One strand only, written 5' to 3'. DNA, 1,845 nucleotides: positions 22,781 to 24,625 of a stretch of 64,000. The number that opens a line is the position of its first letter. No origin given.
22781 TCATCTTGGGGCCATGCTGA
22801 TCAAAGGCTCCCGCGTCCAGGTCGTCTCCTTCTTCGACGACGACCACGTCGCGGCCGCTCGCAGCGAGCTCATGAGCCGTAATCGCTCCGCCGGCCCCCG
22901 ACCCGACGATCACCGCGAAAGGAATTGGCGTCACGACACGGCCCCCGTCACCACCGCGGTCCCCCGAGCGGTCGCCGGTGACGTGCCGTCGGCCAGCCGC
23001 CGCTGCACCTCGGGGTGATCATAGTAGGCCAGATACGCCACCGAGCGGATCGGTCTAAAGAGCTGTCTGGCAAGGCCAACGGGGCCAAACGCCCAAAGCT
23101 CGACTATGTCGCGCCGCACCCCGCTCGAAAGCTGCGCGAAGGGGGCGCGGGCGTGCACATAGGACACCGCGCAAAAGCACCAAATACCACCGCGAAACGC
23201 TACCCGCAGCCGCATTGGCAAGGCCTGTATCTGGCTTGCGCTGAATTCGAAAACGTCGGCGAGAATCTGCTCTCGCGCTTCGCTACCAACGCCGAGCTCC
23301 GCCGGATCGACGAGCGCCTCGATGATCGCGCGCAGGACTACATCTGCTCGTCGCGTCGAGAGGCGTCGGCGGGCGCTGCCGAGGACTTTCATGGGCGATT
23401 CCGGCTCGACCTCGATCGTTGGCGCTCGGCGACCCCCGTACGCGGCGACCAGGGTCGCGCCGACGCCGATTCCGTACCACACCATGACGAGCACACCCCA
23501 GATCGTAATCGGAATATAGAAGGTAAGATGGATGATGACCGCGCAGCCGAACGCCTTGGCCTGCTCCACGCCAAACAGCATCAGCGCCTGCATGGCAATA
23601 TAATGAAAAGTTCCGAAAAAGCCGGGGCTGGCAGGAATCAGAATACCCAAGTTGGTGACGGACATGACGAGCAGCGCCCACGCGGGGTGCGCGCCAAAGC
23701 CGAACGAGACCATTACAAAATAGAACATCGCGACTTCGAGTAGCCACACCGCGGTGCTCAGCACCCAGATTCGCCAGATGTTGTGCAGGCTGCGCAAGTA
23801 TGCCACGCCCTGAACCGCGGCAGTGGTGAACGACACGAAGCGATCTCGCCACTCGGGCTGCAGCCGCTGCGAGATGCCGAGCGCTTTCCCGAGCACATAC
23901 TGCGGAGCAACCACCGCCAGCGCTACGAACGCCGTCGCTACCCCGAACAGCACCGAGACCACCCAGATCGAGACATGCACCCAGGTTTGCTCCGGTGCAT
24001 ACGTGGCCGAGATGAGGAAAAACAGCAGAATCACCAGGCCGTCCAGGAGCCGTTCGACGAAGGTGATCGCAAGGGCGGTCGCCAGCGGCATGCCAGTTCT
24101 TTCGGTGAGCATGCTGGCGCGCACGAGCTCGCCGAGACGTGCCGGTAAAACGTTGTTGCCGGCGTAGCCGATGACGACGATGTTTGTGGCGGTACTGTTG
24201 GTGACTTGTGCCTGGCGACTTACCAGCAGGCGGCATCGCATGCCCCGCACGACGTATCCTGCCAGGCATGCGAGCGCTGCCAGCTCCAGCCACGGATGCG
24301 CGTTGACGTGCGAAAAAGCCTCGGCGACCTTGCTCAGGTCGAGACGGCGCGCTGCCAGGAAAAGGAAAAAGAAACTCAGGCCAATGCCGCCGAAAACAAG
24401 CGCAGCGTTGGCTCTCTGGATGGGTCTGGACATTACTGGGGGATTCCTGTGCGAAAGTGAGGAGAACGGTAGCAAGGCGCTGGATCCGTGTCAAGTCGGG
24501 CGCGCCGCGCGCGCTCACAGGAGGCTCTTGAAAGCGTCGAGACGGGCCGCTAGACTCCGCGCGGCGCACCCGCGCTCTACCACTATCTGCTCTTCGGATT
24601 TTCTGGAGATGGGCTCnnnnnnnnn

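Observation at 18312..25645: Four-gene operon (polytopic membrane protein, GMC oxidoreductase, SDR epimerase, HAD-like protein) with start/stop overlaps and a divergent second SDR: putative lipid or polyprenyl-sugar modification module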

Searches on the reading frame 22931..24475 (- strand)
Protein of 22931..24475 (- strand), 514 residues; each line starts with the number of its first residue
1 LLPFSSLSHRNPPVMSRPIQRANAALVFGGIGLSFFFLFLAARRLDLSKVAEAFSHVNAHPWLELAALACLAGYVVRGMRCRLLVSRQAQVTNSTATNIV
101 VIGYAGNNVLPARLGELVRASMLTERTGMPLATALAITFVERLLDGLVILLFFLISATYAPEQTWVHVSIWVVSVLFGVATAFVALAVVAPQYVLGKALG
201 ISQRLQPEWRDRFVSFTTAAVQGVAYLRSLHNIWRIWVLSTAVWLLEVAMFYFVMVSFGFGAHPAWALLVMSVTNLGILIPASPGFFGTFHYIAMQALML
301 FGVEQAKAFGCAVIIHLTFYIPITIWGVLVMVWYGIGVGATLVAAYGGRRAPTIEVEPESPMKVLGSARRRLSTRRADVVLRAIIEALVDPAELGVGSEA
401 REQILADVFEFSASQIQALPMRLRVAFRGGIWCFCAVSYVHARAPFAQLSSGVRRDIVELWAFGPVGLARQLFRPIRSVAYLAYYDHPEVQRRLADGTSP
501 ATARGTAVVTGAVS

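Call 3: search_protein_families(library=pfam, proteins=[window:22931-24475:-])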
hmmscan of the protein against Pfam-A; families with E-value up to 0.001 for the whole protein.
window:22931-24475:- (514 aa): 1 family
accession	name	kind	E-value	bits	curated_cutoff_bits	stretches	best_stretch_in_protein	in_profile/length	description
PF03706.18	LPG_synthase_TM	-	1.2e-46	160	33.4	1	29-327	3-302/302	Lysylphosphatidylglycerol synthase TM region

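Call 4: search_protein_families(library=ncbifam, proteins=[window:22931-24475:-])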
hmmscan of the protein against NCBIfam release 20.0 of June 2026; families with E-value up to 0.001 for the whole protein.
window:22931-24475:- (514 aa): 1 family
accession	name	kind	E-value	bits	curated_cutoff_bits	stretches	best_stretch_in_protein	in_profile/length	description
TIGR00374.1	TIGR00374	subfamily_domain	2.1e-22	80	43.2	1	33-336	3-315/323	flippase-like domain-containing protein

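Call 9: find_homologous_proteins(query=window:22931-24433:-)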
Query window:22931-24433:- (500 aa): 347 proteins with E <= 0.001 among 8000 candidates; the best 120 are listed.
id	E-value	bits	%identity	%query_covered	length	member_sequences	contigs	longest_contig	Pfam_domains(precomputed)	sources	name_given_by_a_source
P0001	0.0e+0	1089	100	100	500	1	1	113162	PF03706.19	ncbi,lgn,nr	ncbi:MAG: flippase-like domain-containing protein [Candidatus Schekmanbacteria bacterium]|nr:flippas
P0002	3.2e-105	371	44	97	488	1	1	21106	PF13618.12,PF03706.19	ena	-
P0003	1.3e-103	366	44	94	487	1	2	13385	PF03706.19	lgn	-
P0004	2.3e-103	365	43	99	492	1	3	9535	PF03706.19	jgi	jgi:uncharacterized protein (TIRG00374 family)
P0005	3.5e-103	364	42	95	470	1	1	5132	PF03706.19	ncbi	-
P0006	9.8e-103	363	44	95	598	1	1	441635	PF01266.31,PF13450.13,PF00890.31,PF03706.19,PF00732.26,PF01494.26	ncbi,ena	-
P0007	1.4e-102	362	45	94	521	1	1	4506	PF03706.19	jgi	jgi:glycosyltransferase 2 family protein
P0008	1.5e-102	362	43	98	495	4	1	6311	PF03706.19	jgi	jgi:uncharacterized protein (TIRG00374 family)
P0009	1.7e-102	362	43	97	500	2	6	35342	PF03706.19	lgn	-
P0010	4.5e-102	361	42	96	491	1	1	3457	PF03706.19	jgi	jgi:glycosyltransferase 2 family protein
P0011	9.6e-102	360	44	95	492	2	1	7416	PF03706.19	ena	-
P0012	1.8e-101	359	43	95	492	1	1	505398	PF03706.19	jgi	jgi:uncharacterized protein (TIRG00374 family)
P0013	3.8e-101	358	42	97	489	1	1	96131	PF03706.19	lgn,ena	-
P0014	7.5e-101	357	43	93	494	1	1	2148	PF13618.12,PF03706.19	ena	-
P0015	1.5e-100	356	43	94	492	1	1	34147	PF03706.19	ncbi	-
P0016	1.5e-100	356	44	92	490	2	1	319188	PF13618.12,PF03706.19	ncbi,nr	ncbi:MAG: flippase-like domain-containing protein [Deltaproteobacteria bacterium]|nr:flippase-like d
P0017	2.0e-100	355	43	96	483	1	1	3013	PF03706.19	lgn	-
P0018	3.6e-100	354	40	96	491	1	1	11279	PF03706.19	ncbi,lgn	-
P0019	5.0e-100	354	39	93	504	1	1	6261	PF03706.19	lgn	-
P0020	7.5e-100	353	43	97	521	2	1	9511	PF03706.19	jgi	jgi:uncharacterized protein (TIRG00374 family)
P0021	1.4e-99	352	40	96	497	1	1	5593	PF03706.19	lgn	-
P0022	1.7e-99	352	42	94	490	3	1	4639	PF03706.19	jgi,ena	-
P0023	2.2e-99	352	40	93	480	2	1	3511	PF03706.19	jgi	-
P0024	2.3e-99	352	42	94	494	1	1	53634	PF03706.19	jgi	jgi:uncharacterized protein (TIRG00374 family)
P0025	3.6e-99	351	42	96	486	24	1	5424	PF03706.19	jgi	jgi:hypothetical protein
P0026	6.8e-99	350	43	95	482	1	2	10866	PF03706.19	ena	-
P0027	9.6e-99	350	42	94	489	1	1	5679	PF03706.19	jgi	jgi:glycosyltransferase 2 family protein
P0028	1.1e-98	349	43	96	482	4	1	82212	PF03706.19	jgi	jgi:uncharacterized membrane protein YbhN (UPF0104 family)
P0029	4.2e-98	348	41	95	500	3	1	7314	PF03706.19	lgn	-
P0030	5.1e-98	347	41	95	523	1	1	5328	PF03706.19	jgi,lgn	jgi:uncharacterized protein (TIRG00374 family)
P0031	5.6e-98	347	43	94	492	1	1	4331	PF03706.19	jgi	jgi:glycosyltransferase 2 family protein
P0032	7.9e-98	347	42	95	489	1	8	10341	PF03706.19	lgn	-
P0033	9.4e-98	346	42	93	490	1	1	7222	PF03706.19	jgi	jgi:glycosyltransferase 2 family protein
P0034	1.2e-97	346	39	93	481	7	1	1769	PF03706.19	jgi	jgi:hypothetical protein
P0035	1.2e-97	346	40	95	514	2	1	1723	PF03706.19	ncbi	-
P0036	1.4e-97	346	43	96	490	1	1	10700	PF03706.19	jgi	jgi:glycosyltransferase 2 family protein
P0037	1.7e-97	346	43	94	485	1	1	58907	PF03706.19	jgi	jgi:uncharacterized membrane protein YbhN (UPF0104 family)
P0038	1.9e-97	345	42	95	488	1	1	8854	PF03706.19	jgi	jgi:uncharacterized membrane protein YbhN (UPF0104 family)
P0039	2.8e-97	345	42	96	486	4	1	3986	PF13618.12,PF03706.19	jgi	jgi:uncharacterized protein (TIRG00374 family)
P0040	4.3e-97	344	44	90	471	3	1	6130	PF03706.19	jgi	jgi:uncharacterized protein (TIRG00374 family)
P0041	5.3e-97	344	43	95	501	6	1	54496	PF03706.19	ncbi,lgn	-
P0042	5.8e-97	344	42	95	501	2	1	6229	PF03706.19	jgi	jgi:uncharacterized protein (TIRG00374 family)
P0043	1.0e-96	343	42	92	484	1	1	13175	PF03706.19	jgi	jgi:uncharacterized protein (TIRG00374 family)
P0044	1.5e-96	342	39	96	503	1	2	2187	PF03706.19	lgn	-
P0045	1.7e-96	342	42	94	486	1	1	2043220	PF03706.19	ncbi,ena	-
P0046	1.8e-96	342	43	93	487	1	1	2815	PF03706.19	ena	-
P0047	4.0e-96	341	42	93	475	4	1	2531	PF13618.12,PF03706.19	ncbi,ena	-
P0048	4.1e-96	341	41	94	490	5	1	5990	PF03706.19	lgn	-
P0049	6.6e-96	340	41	94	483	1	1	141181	PF03706.19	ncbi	-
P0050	6.6e-96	340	41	94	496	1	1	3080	PF03706.19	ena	-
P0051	1.2e-95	339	40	93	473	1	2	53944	PF03706.19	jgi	jgi:glycosyltransferase 2 family protein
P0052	1.3e-95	339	41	90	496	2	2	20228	PF13618.12,PF03706.19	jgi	-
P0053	2.4e-95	338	39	96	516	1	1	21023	PF03706.19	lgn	-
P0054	2.5e-95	338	39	93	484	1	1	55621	PF03706.19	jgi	jgi:uncharacterized protein (TIRG00374 family)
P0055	4.8e-95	337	45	96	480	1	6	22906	PF03706.19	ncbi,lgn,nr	ncbi:MAG: lysylphosphatidylglycerol synthase domain-containing protein [Sorangiineae bacterium]|nr:l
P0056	6.0e-95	337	40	93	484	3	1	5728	PF03706.19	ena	-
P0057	6.2e-95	337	40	96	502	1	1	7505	PF03706.19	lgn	-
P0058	8.1e-95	337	41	93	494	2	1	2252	PF03706.19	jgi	-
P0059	9.7e-95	336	40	93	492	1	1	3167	PF03706.19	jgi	jgi:uncharacterized protein (TIRG00374 family)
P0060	1.0e-94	336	42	92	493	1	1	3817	PF03706.19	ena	-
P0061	1.4e-94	336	43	92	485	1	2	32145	PF03706.19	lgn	-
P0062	2.3e-94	335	39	93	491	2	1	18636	PF03706.19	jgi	-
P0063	3.5e-94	335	41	94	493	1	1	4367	PF03706.19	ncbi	-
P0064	4.9e-94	334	40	95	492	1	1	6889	PF03706.19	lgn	-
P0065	5.1e-94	334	42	92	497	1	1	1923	PF03706.19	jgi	jgi:uncharacterized protein (TIRG00374 family)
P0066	8.8e-94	333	42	96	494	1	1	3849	PF03706.19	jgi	jgi:uncharacterized membrane protein YbhN (UPF0104 family)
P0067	9.2e-94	333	40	93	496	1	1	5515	PF03706.19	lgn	-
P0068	1.2e-93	333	39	95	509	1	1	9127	PF03706.19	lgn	-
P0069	1.3e-93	333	43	95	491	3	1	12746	PF03706.19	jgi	jgi:uncharacterized membrane protein YbhN (UPF0104 family)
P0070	2.4e-93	332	40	95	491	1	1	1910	PF03706.19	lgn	-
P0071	5.2e-93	331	39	95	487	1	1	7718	PF03706.19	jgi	jgi:uncharacterized protein (TIRG00374 family)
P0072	1.1e-92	330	42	95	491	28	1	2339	PF03706.19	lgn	-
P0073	1.6e-92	329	43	92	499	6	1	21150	PF03706.19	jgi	jgi:hypothetical protein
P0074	1.6e-92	329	40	94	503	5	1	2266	PF03706.19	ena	-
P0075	4.5e-92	328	41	94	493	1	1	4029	PF03706.19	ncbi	-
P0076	6.5e-92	327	41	97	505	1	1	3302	PF03706.19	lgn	-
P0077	8.4e-92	327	42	92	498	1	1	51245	PF03706.19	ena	-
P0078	1.3e-91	326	41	93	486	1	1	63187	PF03706.19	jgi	jgi:glycosyltransferase 2 family protein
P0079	3.2e-91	325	42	92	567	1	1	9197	PF03706.19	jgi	jgi:uncharacterized protein (TIRG00374 family)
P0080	3.3e-91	325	43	92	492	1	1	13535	PF03706.19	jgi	jgi:uncharacterized protein (TIRG00374 family)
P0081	3.9e-91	325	39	95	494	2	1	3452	PF03706.19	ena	-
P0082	4.0e-91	325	43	92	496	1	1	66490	PF03706.19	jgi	jgi:uncharacterized membrane protein YbhN (UPF0104 family)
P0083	4.7e-91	324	42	94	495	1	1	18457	PF03706.19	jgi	jgi:glycosyltransferase 2 family protein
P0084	5.2e-91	324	42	92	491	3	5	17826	PF03706.19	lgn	-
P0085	6.7e-91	324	40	92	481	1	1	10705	PF03706.19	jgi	jgi:glycosyltransferase 2 family protein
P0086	6.9e-91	324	41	92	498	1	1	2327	PF03706.19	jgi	jgi:uncharacterized protein (TIRG00374 family)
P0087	9.7e-91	323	38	93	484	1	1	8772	PF03706.19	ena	-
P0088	1.2e-90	323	43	92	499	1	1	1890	PF03706.19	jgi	jgi:uncharacterized membrane protein YbhN (UPF0104 family)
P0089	2.0e-90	322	39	95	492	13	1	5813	PF03706.19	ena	-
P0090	2.2e-90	322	42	95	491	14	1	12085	PF03706.19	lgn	-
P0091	2.8e-90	322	42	94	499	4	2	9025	PF03706.19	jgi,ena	jgi:uncharacterized membrane protein YbhN (UPF0104 family)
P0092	3.9e-90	321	40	93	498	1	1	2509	PF03706.19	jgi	jgi:uncharacterized protein (TIRG00374 family)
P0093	3.9e-90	321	37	97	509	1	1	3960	PF03706.19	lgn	-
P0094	4.1e-90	321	40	96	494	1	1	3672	PF03706.19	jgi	jgi:uncharacterized membrane protein YbhN (UPF0104 family)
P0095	4.2e-90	321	38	95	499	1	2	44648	PF03706.19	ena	-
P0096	7.5e-90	320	39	93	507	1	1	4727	PF03706.19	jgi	jgi:uncharacterized protein (TIRG00374 family)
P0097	1.1e-89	320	37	96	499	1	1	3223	PF03706.19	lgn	-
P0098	1.3e-89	320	38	93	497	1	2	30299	PF03706.19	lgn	-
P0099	1.3e-89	320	40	94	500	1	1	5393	PF03706.19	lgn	-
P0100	1.4e-89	319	39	93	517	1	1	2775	PF03706.19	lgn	-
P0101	2.5e-89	319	42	97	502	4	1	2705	PF03706.19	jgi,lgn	-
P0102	2.9e-89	318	38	93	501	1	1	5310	PF03706.19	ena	-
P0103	3.0e-89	318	40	96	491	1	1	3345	PF03706.19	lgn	-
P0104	4.0e-89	318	39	93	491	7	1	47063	PF03706.19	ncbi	ncbi:MAG TPA: lysylphosphatidylglycerol synthase transmembrane domain-containing protein [Polyangiac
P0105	5.6e-89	317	40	91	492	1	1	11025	PF03706.19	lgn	-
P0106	5.9e-89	317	39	97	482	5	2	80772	PF03706.19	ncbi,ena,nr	ncbi:MAG: flippase-like domain-containing protein [Polyangiaceae bacterium]|nr:flippase-like domain-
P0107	1.4e-88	316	38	94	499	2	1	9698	PF03706.19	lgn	-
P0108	1.4e-88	316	39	93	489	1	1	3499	PF03706.19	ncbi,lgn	-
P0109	2.3e-88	315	41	93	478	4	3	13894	PF03706.19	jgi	-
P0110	3.1e-88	315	39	97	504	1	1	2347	PF03706.19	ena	-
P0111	5.6e-88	314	42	88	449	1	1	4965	PF03706.19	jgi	jgi:glycosyltransferase 2 family protein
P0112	9.4e-88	313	39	96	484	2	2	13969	PF03706.19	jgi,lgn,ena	-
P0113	1.0e-87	313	37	95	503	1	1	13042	PF03706.19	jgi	jgi:uncharacterized protein (TIRG00374 family)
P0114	1.1e-87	313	40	96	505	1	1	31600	PF03706.19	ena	-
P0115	1.6e-87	313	42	95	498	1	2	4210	PF03706.19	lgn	-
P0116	3.4e-87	312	41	88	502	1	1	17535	PF03706.19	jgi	jgi:uncharacterized protein (TIRG00374 family)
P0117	3.7e-87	311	43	89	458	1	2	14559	PF03706.19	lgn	-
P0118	4.1e-87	311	38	98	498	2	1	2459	PF03706.19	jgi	jgi:uncharacterized protein (TIRG00374 family)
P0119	1.6e-86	309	42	95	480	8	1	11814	PF03706.19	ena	-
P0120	1.7e-86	309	41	92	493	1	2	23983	PF03706.19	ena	-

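Call 10: find_encoding_contigs(protein=P0001, flank=10000, max_places=3)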
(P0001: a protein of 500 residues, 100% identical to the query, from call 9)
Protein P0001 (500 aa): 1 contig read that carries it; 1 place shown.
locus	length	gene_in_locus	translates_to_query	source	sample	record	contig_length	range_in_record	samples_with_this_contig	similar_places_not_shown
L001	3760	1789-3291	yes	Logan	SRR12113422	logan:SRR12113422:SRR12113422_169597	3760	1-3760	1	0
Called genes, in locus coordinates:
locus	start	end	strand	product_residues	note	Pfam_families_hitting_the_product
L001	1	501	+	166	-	?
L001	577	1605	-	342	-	PF01073:3Beta_HSD, PF01370:Epimerase, PF02719:Polysacc_synt_2 (weak), PF04321:RmlD_sub_bind, PF05368:NmrA (weak), PF13460:NAD_binding_10, PF16363:GDP_Man_Dehyd, PF07993:NAD_binding_4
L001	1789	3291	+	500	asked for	PF03706:LPG_synthase_TM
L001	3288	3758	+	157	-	?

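Call 11: find_encoding_contigs(protein=P0016, flank=10000, max_places=3)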
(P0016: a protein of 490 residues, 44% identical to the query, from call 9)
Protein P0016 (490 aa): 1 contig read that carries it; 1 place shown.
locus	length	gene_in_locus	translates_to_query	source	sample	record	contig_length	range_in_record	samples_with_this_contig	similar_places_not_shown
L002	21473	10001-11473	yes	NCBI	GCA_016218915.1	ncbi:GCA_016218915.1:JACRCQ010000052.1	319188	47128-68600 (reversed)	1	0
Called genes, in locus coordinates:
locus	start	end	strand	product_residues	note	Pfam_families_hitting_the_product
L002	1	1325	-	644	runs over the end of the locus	PF02705:K_trans, PF22776:K_trans_C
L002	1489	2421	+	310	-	PF12729:4HB_MCP_1 (faint)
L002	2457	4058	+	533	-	PF24814:WD40_Prp19 (faint), PF23414:Beta-prop_EML_2 (weak), PF24807:WD40_CDC20-Fz (faint), PF24780:WD40_MABP1-WDR62_1st (weak), PF25173:Beta-prop_WDR3_1st, PF25174:Beta-prop_THOC3, PF25175:Beta-prop_WDR5, PF23381:Beta-prop_IFT122_1st, +1 more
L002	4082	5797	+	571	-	PF23414:Beta-prop_EML_2 (faint), PF00400:WD40 (faint), PF24814:WD40_Prp19 (faint), PF25174:Beta-prop_THOC3, PF23381:Beta-prop_IFT122_1st (weak), PF23381:Beta-prop_IFT122_1st, PF25175:Beta-prop_WDR5 (weak), PF23381:Beta-prop_IFT122_1st (weak), +6 more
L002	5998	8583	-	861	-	-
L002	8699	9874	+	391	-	PF09587:PGA_cap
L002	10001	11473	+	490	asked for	PF03706:LPG_synthase_TM, PF13618:Gluconate_2-dh3 (weak)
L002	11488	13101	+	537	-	-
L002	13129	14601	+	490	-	PF00732:GMC_oxred_N, PF00890:FAD_binding_2 (faint), PF07992:Pyr_redox_2 (faint), PF13450:NAD_binding_8 (weak), PF01266:DAO (weak), PF05199:GMC_oxred_C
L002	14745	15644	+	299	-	PF03781:FGE-sulfatase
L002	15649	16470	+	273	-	PF00561:Abhydrolase_1, PF12146:Hydrolase_4, PF12697:Abhydrolase_6, PF03096:Ndr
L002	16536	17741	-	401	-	-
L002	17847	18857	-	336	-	-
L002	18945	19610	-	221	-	-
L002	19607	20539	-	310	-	PF12679:ABC2_membrane_2 (weak)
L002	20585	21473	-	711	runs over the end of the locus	PF11617:Cu-binding_MopE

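Call 12: find_encoding_contigs(protein=P0045, flank=8000, max_places=2)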
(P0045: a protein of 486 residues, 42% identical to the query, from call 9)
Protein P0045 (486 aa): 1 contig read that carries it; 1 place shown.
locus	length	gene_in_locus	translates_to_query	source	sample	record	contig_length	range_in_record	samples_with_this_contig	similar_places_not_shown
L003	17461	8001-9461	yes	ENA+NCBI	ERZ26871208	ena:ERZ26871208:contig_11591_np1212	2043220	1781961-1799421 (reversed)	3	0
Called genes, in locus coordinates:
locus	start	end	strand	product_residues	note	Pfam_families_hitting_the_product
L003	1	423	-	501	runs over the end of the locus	PF00069:Pkinase, PF07714:PK_Tyr_Ser-Thr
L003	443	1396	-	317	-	-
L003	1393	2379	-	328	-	-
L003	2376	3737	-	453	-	PF00069:Pkinase, PF07714:PK_Tyr_Ser-Thr, PF01636:APH (faint), PF06293:Kdo (weak)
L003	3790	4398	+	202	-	PF05685:Uma2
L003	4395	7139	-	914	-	PF02739:5_3_exonuc_N, PF01367:5_3_exonuc, PF01612:DNA_pol_A_exo1, PF22619:DNA_polI_exo1 (weak), PF00476:DNA_pol_A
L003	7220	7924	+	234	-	PF00891:Methyltransf_2, PF05175:MTS, PF13489:Methyltransf_23, PF02353:CMAS, PF13847:Methyltransf_31, PF08241:Methyltransf_11, PF08242:Methyltransf_12, PF13649:Methyltransf_25, +4 more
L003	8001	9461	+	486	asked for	PF03706:LPG_synthase_TM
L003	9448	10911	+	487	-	PF00732:GMC_oxred_N, PF00890:FAD_binding_2 (faint), PF01266:DAO, PF07992:Pyr_redox_2 (faint), PF05199:GMC_oxred_C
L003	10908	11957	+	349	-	PF01073:3Beta_HSD, PF01370:Epimerase, PF02719:Polysacc_synt_2, PF04321:RmlD_sub_bind, PF07993:NAD_binding_4, PF16363:GDP_Man_Dehyd, PF13460:NAD_binding_10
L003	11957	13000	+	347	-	PF01073:3Beta_HSD, PF01370:Epimerase, PF02719:Polysacc_synt_2 (weak), PF04321:RmlD_sub_bind, PF13460:NAD_binding_10, PF16363:GDP_Man_Dehyd, PF07993:NAD_binding_4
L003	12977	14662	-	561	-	-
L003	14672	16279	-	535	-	-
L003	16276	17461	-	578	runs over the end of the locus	-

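Call 13: find_encoding_contigs(protein=P0006, flank=8000, max_places=2)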
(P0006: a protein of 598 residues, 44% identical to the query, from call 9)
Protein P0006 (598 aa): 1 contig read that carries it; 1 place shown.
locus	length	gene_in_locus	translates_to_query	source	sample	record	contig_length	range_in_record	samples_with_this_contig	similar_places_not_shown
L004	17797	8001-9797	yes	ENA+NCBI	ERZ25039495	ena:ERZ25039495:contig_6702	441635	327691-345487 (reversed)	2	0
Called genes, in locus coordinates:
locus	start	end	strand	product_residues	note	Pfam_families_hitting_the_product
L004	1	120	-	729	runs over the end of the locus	PF21804:Transposase_29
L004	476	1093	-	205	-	-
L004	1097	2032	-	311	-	-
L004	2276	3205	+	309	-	PF20398:DUF6691, PF04143:Sulf_transp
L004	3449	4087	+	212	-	-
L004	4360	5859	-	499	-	-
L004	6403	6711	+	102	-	-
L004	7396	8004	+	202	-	PF01073:3Beta_HSD (weak), PF01370:Epimerase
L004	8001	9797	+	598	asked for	PF03706:LPG_synthase_TM, PF00890:FAD_binding_2 (weak), PF01266:DAO (weak), PF01494:FAD_binding_3 (weak), PF13450:NAD_binding_8 (faint), PF00732:GMC_oxred_N (weak)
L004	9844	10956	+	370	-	PF00732:GMC_oxred_N, PF05199:GMC_oxred_C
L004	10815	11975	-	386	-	-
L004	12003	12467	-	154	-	-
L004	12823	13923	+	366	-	PF00072:Response_reg, PF00158:Sigma54_activat, PF13191:AAA_16 (weak), PF14532:Sigma54_activ_2, PF00004:AAA (weak), PF07728:AAA_5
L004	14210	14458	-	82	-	-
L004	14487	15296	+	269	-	PF00702:Hydrolase (faint), PF08282:Hydrolase_3, PF05116:S6PP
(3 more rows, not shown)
